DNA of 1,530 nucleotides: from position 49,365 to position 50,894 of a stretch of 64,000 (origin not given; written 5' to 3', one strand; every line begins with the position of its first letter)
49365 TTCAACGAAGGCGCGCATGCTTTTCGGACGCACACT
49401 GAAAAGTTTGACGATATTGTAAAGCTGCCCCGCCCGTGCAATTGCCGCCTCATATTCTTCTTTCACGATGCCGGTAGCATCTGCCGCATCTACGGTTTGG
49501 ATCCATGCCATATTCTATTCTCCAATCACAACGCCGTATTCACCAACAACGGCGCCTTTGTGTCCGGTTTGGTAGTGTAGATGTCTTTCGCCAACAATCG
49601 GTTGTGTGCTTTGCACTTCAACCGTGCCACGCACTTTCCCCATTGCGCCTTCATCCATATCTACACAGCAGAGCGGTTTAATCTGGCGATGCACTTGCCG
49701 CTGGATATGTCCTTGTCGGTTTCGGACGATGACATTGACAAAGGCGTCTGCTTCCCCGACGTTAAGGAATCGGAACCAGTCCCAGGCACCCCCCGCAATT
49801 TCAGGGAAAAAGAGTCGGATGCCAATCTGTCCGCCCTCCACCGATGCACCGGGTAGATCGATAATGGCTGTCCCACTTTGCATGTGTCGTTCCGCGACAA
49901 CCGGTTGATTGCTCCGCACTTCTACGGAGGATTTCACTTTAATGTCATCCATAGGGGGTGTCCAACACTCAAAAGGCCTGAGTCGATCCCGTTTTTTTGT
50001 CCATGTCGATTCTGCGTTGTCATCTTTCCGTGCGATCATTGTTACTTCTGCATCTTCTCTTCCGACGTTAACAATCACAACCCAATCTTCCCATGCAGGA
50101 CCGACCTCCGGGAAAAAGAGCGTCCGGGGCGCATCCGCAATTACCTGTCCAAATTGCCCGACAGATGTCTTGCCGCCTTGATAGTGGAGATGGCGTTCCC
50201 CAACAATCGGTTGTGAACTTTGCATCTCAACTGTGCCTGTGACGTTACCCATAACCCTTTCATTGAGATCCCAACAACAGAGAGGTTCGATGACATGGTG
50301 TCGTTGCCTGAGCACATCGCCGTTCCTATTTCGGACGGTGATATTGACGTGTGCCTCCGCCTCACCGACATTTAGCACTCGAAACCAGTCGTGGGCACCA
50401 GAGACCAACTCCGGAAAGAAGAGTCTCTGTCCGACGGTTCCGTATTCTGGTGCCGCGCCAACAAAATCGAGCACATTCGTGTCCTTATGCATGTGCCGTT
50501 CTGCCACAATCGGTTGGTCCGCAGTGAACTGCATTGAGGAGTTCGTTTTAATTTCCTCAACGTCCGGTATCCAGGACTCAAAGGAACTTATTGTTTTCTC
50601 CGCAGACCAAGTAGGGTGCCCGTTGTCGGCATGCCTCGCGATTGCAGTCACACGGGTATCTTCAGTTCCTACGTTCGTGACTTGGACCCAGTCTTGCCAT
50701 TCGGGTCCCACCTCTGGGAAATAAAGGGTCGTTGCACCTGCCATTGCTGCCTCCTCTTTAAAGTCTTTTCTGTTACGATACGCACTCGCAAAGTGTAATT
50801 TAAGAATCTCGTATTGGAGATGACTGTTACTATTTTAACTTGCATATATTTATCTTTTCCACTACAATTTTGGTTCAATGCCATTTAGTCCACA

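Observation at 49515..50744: Uncharacterised 4x tandem-repeat protein with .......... and PLCCxD motifs, co-transcribed with the AhpD-like selenoprotein candidate and an SDR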

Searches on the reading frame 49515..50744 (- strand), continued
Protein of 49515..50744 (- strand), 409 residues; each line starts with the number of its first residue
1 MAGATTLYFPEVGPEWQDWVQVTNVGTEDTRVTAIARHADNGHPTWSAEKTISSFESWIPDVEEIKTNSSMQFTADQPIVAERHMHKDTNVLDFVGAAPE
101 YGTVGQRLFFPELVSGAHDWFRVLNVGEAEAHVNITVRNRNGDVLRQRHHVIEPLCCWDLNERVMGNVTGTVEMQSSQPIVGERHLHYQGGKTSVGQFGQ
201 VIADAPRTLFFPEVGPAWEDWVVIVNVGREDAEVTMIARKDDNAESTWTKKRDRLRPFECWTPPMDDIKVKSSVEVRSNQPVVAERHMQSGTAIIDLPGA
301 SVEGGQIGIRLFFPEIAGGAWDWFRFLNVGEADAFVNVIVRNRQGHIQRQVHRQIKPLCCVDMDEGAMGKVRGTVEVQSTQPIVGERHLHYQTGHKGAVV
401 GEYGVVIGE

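Call 51: search_protein_families(library=pfam, alignment_id=A1, max_evalue=1)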
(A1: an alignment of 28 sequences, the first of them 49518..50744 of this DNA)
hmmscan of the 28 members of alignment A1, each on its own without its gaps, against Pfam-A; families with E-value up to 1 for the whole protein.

A. member 1, window:49518-50744:- (409 aa): 2 families
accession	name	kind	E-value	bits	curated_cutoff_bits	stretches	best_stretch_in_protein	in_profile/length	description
PF21305.2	type_II_gspD_N0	-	0.018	15.3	27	0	267-299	26-58/71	GspD-like, N0 domain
PF07100.16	ASRT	-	0.13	12.7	25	0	117-153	26-62/119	Anabaena sensory rhodopsin transducer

B. families by the number of members that match (of 28 scanned): 30 families (the first 25 are shown)
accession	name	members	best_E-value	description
PF23642.1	YnhH-like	8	7e-06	YnhH-like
PF13456.12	RVT_3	5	0.016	Reverse transcriptase-like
PF21305.2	type_II_gspD_N0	4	0.018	GspD-like, N0 domain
PF03527.20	RHS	3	0.0023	RHS protein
PF07100.16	ASRT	3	0.13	Anabaena sensory rhodopsin transducer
PF23965.1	DUF7293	2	0.0045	Family of unknown function (DUF7293)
PF11638.13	DnaA_N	2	0.0094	DnaA N-terminal domain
PF02369.22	Big_1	2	0.04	Bacterial Ig-like domain (group 1)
PF06372.18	Gemin6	2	0.046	Gemin6 Sm-like domain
PF18525.6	Cas9_C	2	0.07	Cas9 C-terminal domain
PF09134.16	Invasin_D3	2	0.099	Invasin, domain 3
PF10756.15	bPH_6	2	0.11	Bacterial PH domain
PF00932.25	LTD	1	0.0029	Lamin Tail Domain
PF19526.4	Slr4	1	0.0087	S-layer protein Slr4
PF20846.3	PNMA_N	1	0.014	PNMA N-terminal RRM-like domain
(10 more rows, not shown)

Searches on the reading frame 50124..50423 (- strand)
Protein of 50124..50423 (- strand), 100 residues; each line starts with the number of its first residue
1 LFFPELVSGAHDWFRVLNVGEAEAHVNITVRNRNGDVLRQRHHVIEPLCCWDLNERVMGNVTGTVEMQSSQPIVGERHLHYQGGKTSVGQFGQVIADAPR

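Call 30: search_solved_structures(query=A2, max_evalue=10, show_alignments=3)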
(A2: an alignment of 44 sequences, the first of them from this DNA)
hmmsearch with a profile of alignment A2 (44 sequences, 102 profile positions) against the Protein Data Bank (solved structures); distinct sequences matched with E-value up to 10: 1.
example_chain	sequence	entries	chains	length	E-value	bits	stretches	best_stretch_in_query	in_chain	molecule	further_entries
6cqb_A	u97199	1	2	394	1.8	12.1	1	49-87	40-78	Chalcone synthase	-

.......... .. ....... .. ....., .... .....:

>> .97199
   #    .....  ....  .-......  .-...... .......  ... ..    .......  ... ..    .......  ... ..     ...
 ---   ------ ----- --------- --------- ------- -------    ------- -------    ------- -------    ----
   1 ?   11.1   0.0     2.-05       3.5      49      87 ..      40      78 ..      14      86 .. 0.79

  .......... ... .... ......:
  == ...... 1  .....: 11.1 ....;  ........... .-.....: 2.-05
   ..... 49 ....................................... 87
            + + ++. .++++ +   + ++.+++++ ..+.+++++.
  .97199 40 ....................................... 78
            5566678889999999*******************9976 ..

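Call 31: search_protein_families(library=pfam, alignment_id=A2, max_evalue=1)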
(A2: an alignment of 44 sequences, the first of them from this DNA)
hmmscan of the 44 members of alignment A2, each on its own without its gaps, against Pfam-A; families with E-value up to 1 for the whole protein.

A. member 1, seq(100 aa): 0 families

B. families by the number of members that match (of 44 scanned): 12 families
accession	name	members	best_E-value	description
PF18525.6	Cas9_C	2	0.11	Cas9 C-terminal domain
PF02369.22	Big_1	1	0.012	Bacterial Ig-like domain (group 1)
PF01263.26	Aldose_epim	1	0.07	Aldose 1-epimerase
PF25362.1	bPH_11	1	0.073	Bacterial PH domain-like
PF22795.1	DUF4796_N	1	0.085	DUF4796 N-terminal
PF24325.1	DUF7495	1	0.1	Domain of unknown function (DUF7495)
PF13115.11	YtkA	1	0.13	YtkA-like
PF13456.12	RVT_3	1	0.2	Reverse transcriptase-like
PF25800.1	FimV_N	1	0.2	FimV N-terminal domain Ig-like domain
PF12593.13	McyA_C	1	0.21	Microcystin synthetase C terminal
PF22350.2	Int_EF-hand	1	0.24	Internalin, EF-hand domain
PF19526.4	Slr4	1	0.25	S-layer protein Slr4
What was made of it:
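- Tried and rejected: Scanning the individual repeats against Pfam gave only scattered noise (call 31).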

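Call 43: search_protein_representatives(alignment_id=A2)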
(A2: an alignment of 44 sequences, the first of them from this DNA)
Query: 44 sequences, 102 profile positions. Proteins with E-value up to 0.001 (for the whole library): 883; up to 1e-10: 183; up to 1e-30: 11. The best 150 are listed.
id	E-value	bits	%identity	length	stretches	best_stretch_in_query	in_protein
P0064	3.7e-145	489.6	-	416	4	1-102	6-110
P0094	2.1e-142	480.8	-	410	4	2-102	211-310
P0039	6.8e-140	472.7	-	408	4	1-101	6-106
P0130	2.4e-61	220.4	-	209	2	1-102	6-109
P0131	2.7e-59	213.9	-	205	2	1-102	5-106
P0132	3.4e-58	210.3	-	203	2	1-102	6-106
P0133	1.5e-45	169.7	-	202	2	1-102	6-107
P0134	3.7e-41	155.6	-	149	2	1-85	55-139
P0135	4.6e-41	155.3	-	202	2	1-102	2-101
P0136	1.1e-32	128.5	-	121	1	1-102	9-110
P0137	4.7e-31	123.2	-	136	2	1-98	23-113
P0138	8.0e-30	119.2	-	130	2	44-102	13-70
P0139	1.5e-27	111.9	-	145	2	1-67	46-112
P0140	4.8e-25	103.9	-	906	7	3-82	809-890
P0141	3.5e-24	101.1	-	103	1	1-100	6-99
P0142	1.5e-23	99.1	-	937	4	1-76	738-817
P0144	1.9e-22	95.5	-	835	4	3-83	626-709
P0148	5.2e-21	90.9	-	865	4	11-82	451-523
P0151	6.3e-20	87.4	-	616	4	3-97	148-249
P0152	1.6e-19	86.1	-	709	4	9-82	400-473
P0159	6.0e-18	81.1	-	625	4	1-81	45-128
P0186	2.5e-15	72.7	-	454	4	3-82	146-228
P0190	4.0e-15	72.0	-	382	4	3-85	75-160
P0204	3.5e-14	69.0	-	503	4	3-81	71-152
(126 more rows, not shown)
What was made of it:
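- The repeat profile finds 883 cluster representatives at E<=1e-3 (call 43).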

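Call 44: search_protein_families(library=pfam, proteins=[P0140, P0142, P0144, P0148, P0151, P0159, P0152, P0186, P0190, P0204], max_evalue=0.001)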
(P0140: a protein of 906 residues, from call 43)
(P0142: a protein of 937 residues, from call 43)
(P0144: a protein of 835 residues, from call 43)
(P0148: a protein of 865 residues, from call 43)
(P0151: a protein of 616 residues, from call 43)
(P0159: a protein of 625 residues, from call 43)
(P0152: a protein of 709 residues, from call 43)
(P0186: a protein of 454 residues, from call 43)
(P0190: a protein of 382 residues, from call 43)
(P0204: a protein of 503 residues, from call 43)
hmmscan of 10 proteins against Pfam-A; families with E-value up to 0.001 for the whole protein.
P0140 (906 aa): 4 families
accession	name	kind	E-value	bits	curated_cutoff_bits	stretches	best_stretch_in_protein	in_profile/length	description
PF18986.5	DUF5719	-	4.2e-28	98.8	26.2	2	252-422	34-201/319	Family of unknown function (DUF5719)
PF07100.16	ASRT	-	2.2e-11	44.2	25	0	272-349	11-98/119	Anabaena sensory rhodopsin transducer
PF19526.4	Slr4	-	6.9e-05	22.6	25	0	379-438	265-326/370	S-layer protein Slr4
PF05506.17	PLipase_C_C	-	0.0003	22.1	24.4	0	393-457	12-73/80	Bacterial phospholipase C, C-terminal domain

P0142 (937 aa): 4 families
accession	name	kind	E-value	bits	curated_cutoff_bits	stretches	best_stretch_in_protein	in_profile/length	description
PF13229.12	Beta_helix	-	4.1e-60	202.4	25.9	4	183-333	6-158/158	Right handed beta helix region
PF05048.19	NosD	-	1.7e-55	188.2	23.6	3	294-491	18-212/212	Periplasmic copper-binding protein (NosD)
PF18986.5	DUF5719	-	2e-12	47.3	26.2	0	835-888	47-100/319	Family of unknown function (DUF5719)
PF15413.13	PH_11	-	0.00036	21.4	30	0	660-684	26-50/101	Pleckstrin homology domain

P0144 (835 aa): 3 families
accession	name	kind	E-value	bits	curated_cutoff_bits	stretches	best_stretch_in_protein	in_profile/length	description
PF18986.5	DUF5719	-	2.9e-19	69.8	26.2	1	621-812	49-239/319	Family of unknown function (DUF5719)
PF07100.16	ASRT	-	3.1e-13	50.2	25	0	748-812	28-98/119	Anabaena sensory rhodopsin transducer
PF24053.1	DUF7356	-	1.1e-05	25.8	27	0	639-688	38-86/105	Domain of unknown function (DUF7356)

P0148 (865 aa): 2 families
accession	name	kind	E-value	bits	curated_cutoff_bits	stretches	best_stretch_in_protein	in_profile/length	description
PF18986.5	DUF5719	-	7.8e-12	45.4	26.2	0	756-841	44-132/319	Family of unknown function (DUF5719)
PF07100.16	ASRT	-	8.5e-10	39.1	25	0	452-517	27-98/119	Anabaena sensory rhodopsin transducer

P0151 (616 aa): 2 families
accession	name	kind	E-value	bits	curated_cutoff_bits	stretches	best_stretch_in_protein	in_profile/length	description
PF18986.5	DUF5719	-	1.7e-15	57.4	26.2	1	24-118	35-132/319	Family of unknown function (DUF5719)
PF07100.16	ASRT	-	1.4e-05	25.5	25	0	287-339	42-99/119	Anabaena sensory rhodopsin transducer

P0159 (625 aa): 1 family
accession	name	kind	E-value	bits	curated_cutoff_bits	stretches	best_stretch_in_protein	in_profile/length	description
PF18986.5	DUF5719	-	1.2e-20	74.4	26.2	2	250-413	47-216/319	Family of unknown function (DUF5719)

P0152 (709 aa): 4 families
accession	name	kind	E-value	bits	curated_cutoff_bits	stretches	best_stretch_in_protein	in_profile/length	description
PF18986.5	DUF5719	-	1.5e-23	83.8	26.2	4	477-548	36-110/319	Family of unknown function (DUF5719)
PF24053.1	DUF7356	-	1.6e-07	31.6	27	0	197-254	36-91/105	Domain of unknown function (DUF7356)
PF17992.7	Agarase_CBM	-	0.00011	22.3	26.3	0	200-237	63-100/178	Agarase CBM like domain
PF18974.5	DUF5710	-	0.00064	19.8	26.5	0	389-406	26-43/44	Domain of unknown function (DUF5710)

P0186 (454 aa): 1 family
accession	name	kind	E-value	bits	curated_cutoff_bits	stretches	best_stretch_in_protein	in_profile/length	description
PF18986.5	DUF5719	-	7.9e-23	81.5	26.2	2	43-115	55-130/319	Family of unknown function (DUF5719)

P0190 (382 aa): 2 families
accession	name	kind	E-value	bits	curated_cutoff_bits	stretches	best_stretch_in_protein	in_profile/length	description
PF18986.5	DUF5719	-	4.7e-13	49.4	26.2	1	74-147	53-129/319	Family of unknown function (DUF5719)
PF07100.16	ASRT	-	3.5e-05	24.2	25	0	86-151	27-98/119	Anabaena sensory rhodopsin transducer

P0204 (503 aa): 2 families
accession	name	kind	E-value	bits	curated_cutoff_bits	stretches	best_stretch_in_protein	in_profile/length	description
PF18986.5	DUF5719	-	6.1e-25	88.4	26.2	3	285-367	48-133/319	Family of unknown function (DUF5719)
PF01833.30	TIG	-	1.9e-05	25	20.9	1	1-63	19-83/84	IPT/TIG domain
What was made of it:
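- Of 10 large non-Poribacteria hits that I scanned, 10 carry Pfam DUF5719 and 6 carry ASRT; in the four I cross-checked these lie at the stretches my profile matched (call 44).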

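Call 58: find_encoding_contigs(protein=P0131, flank=4000, max_places=2)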
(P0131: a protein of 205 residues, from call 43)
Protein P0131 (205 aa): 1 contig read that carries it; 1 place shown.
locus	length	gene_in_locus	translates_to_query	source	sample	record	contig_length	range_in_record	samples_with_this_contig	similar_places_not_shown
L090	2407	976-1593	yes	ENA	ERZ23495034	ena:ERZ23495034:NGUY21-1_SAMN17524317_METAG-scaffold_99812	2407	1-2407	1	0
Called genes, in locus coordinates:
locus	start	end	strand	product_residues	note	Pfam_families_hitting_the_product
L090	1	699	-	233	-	?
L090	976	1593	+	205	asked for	-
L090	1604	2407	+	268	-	?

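Call 59: find_encoding_contigs(protein=P0141, flank=4000, max_places=2)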
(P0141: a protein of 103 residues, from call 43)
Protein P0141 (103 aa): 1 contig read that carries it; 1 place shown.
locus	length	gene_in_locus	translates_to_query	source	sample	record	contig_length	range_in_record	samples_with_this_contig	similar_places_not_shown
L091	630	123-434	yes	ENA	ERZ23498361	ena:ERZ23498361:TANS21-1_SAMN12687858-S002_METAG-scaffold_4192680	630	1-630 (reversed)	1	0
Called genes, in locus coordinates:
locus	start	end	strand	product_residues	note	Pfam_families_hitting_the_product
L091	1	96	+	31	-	?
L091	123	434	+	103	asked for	-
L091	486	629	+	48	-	?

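Call 60: predict_structure(alignment_id=A2)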
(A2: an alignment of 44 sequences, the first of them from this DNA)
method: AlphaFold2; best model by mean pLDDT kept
length: 100 residues; sequences in the alignment: 44
mean_pLDDT: 89.8   pTM: 0.78
mean pLDDT of the five models: 89.8, 89.4, 88.4, 86.9, 85.4
residues with pLDDT >= 90: 62; 70-90: 31; 50-70: 7; < 50: 0
segments of 3 or more residues with pLDDT < 50: none
pLDDT, mean of each block of 10 residues (from residue 1): 90 94 98 95 98 89 95 93 75 72
secondary structure, 60 per line:
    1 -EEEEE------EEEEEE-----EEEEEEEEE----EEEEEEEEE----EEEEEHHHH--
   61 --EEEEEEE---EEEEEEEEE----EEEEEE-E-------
elements in order: E2-6 E13-18 E24-32 E37-45 E50-54 H55-58 E63-69 E73-81 E86-91

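Call 62: fold_search(model_id=the predicted structure, library=pdb)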
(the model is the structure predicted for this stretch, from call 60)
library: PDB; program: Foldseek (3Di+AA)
matches with E <= 10: 1277; with E <= 0.001: 3
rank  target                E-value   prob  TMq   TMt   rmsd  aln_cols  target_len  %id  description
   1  1nc7_A                9.4e-05  1.00  0.78  0.68   2.4       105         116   18  Crystal Structure of Thermotoga maritima 1070 (released 2003-07-01)
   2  1nc7_B                1.4e-04  1.00  0.80  0.70   3.0       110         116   17  Crystal Structure of Thermotoga maritima 1070 (released 2003-07-01)
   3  1nc7_D                1.4e-04  1.00  0.73  0.63   2.8       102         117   17  Crystal Structure of Thermotoga maritima 1070 (released 2003-07-01)
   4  2ii7_D                1.9e-03  1.00  0.63  0.61   4.8       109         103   15  Anabaena sensory rhodopsin transducer (released 2007-03-20)
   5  2ii7_H                2.2e-03  1.00  0.62  0.59   7.0       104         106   14  Anabaena sensory rhodopsin transducer (released 2007-03-20)
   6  2ii7_F                2.3e-03  1.00  0.66  0.72   2.5        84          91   17  Anabaena sensory rhodopsin transducer (released 2007-03-20)
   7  2ii7_C                2.3e-03  1.00  0.62  0.57   4.4       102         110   16  Anabaena sensory rhodopsin transducer (released 2007-03-20)
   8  2ii8_A                2.7e-03  1.00  0.67  0.69   2.6        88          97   17  Anabaena sensory rhodopsin transducer (released 2007-03-20)
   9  2ii7_E                2.9e-03  1.00  0.65  0.62   3.3        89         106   17  Anabaena sensory rhodopsin transducer (released 2007-03-20)
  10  2ii8_B                3.0e-03  1.00  0.67  0.64   2.6        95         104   16  Anabaena sensory rhodopsin transducer (released 2007-03-20)
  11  2ii8_E                3.0e-03  1.00  0.63  0.68   3.0        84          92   17  Anabaena sensory rhodopsin transducer (released 2007-03-20)
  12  2ii9_D                3.4e-03  1.00  0.64  0.68   2.6        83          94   17  Anabaena sensory rhodopsin transducer (released 2007-03-20)
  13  2ii9_C                4.0e-03  1.00  0.65  0.69   2.5        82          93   17  Anabaena sensory rhodopsin transducer (released 2007-03-20)
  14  2ii8_F                4.2e-03  1.00  0.62  0.67   2.5        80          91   16  Anabaena sensory rhodopsin transducer (released 2007-03-20)
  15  2ii8_C                4.2e-03  1.00  0.61  0.66   3.9        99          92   16  Anabaena sensory rhodopsin transducer (released 2007-03-20)
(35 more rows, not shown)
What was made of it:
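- Closest known: Beta-sandwich carbohydrate-binding modules. Same: They are small beta-sandwiches with a ligand site on a sheet face, and they are the next-best structural neighbours (TM about 0.5, call 62).
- For the single-repeat model (pLDDT 89.8, call 60), the top 19 PDB hits are exclusively TM1070 and ASRT (TM 0.6-0.8), followed by a sharp drop (call 62). The fold is shared (call 62).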

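Call 68: find_encoding_contigs(protein=P0130, flank=4000, max_places=2)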
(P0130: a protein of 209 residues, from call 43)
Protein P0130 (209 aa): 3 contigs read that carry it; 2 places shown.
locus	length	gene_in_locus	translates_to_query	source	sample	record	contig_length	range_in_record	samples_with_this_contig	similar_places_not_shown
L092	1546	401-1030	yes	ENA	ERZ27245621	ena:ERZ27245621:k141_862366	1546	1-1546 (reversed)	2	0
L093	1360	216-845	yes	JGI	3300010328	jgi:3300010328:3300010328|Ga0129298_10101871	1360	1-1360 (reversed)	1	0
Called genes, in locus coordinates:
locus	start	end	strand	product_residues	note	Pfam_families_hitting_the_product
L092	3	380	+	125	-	?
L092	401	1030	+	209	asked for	-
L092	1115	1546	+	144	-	?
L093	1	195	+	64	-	?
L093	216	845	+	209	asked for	-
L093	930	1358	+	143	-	?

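Call 69: find_encoding_contigs(protein=P0132, flank=4000, max_places=2)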
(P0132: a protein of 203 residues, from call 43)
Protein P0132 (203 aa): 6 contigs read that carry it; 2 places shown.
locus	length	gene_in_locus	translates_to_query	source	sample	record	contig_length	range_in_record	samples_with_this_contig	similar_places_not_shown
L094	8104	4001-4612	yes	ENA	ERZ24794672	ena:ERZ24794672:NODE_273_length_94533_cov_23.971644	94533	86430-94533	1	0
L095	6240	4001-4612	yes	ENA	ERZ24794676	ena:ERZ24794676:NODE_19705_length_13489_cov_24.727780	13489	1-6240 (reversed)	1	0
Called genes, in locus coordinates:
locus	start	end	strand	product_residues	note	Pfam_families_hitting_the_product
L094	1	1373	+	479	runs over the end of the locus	PF00884:Sulfatase, PF01663:Phosphodiest (faint), PF16347:SGSH_C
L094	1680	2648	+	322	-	PF01145:Band_7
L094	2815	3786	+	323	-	PF01145:Band_7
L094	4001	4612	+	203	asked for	-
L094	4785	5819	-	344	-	PF01408:GFO_IDH_MocA, PF22725:GFO_IDH_MocA_C3, PF02894:GFO_IDH_MocA_C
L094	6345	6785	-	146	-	-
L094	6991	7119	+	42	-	-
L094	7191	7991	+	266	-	-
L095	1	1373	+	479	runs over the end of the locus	PF00884:Sulfatase, PF01663:Phosphodiest (faint), PF16347:SGSH_C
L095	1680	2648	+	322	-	PF01145:Band_7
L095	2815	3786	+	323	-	PF01145:Band_7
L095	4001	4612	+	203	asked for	-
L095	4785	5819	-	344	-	PF01408:GFO_IDH_MocA, PF22725:GFO_IDH_MocA_C3, PF02894:GFO_IDH_MocA_C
